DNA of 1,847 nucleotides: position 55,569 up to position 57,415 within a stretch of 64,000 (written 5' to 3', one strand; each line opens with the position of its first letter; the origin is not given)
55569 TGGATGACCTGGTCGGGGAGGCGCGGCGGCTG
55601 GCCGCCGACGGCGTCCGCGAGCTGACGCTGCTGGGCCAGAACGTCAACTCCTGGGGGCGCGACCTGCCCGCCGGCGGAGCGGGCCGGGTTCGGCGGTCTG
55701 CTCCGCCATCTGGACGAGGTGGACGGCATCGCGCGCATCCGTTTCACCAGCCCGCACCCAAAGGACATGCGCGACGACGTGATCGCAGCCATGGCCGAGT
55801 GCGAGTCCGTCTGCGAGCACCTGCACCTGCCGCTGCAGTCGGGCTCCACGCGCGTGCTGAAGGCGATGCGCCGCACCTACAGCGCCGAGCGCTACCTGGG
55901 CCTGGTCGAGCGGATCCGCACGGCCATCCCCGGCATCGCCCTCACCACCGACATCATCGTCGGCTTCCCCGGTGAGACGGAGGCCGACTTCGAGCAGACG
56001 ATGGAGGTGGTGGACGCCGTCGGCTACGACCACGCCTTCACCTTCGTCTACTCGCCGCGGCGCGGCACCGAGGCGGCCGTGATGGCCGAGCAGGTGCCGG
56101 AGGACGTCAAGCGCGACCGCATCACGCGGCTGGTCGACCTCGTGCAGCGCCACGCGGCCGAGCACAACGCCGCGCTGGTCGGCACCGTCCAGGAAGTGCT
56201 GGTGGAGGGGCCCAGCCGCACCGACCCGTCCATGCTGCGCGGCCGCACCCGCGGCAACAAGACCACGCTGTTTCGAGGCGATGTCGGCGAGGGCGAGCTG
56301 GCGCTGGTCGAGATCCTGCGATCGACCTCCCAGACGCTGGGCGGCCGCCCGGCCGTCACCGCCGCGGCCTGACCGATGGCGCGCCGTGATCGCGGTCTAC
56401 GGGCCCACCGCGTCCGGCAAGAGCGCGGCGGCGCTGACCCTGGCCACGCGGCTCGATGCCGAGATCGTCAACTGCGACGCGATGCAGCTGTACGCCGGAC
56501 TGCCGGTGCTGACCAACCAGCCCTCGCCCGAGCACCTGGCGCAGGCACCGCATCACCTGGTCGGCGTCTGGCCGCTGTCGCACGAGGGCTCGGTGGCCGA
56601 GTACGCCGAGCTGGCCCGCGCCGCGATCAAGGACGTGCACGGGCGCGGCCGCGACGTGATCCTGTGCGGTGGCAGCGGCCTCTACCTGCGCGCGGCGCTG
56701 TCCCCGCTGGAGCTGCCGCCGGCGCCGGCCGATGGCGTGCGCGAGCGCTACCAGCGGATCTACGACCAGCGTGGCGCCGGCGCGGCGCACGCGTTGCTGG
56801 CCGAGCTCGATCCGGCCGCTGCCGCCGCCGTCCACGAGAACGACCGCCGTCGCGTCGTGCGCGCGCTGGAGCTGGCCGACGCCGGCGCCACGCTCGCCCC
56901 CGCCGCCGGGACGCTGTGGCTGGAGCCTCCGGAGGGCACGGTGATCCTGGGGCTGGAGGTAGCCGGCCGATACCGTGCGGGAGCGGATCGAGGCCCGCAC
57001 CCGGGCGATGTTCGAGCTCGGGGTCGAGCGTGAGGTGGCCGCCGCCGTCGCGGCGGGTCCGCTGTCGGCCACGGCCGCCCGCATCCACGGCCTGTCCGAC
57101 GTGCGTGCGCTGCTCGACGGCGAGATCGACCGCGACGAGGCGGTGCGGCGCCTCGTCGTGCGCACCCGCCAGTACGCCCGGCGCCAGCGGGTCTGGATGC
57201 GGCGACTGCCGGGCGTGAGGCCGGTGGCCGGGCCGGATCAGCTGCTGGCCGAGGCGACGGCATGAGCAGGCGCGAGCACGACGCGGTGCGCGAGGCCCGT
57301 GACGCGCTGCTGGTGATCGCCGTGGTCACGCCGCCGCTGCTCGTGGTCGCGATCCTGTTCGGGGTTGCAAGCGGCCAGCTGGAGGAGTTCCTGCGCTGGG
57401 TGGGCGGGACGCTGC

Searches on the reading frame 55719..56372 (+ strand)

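Call 62: search_protein_families(library=pfam, proteins=[window:55719-56372:+], max_evalue=0.00001)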
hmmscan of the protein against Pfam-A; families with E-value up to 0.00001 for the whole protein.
window:55719-56372:+ (217 aa): 2 families
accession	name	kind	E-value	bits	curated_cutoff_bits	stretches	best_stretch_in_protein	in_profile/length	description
PF04055.27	Radical_SAM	-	8e-16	59.1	29.5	1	3-96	76-164/166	Radical SAM superfamily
PF01938.26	TRAM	-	1.2e-08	35.1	21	1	153-210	3-59/61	TRAM domain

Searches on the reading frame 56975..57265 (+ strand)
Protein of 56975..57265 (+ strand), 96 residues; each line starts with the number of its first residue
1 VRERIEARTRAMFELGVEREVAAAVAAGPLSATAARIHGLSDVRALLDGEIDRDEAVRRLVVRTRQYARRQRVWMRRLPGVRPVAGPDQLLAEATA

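Call 62: search_protein_families(library=pfam, proteins=[window:56975-57265:+], max_evalue=0.00001)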
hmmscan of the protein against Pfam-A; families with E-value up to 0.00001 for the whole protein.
window:56975-57265:+ (96 aa): 1 family
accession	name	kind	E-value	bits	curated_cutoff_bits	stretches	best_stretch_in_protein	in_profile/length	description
PF01715.23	IPPT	-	5.7e-17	62.6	23.6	1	2-77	166-242/243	IPP transferase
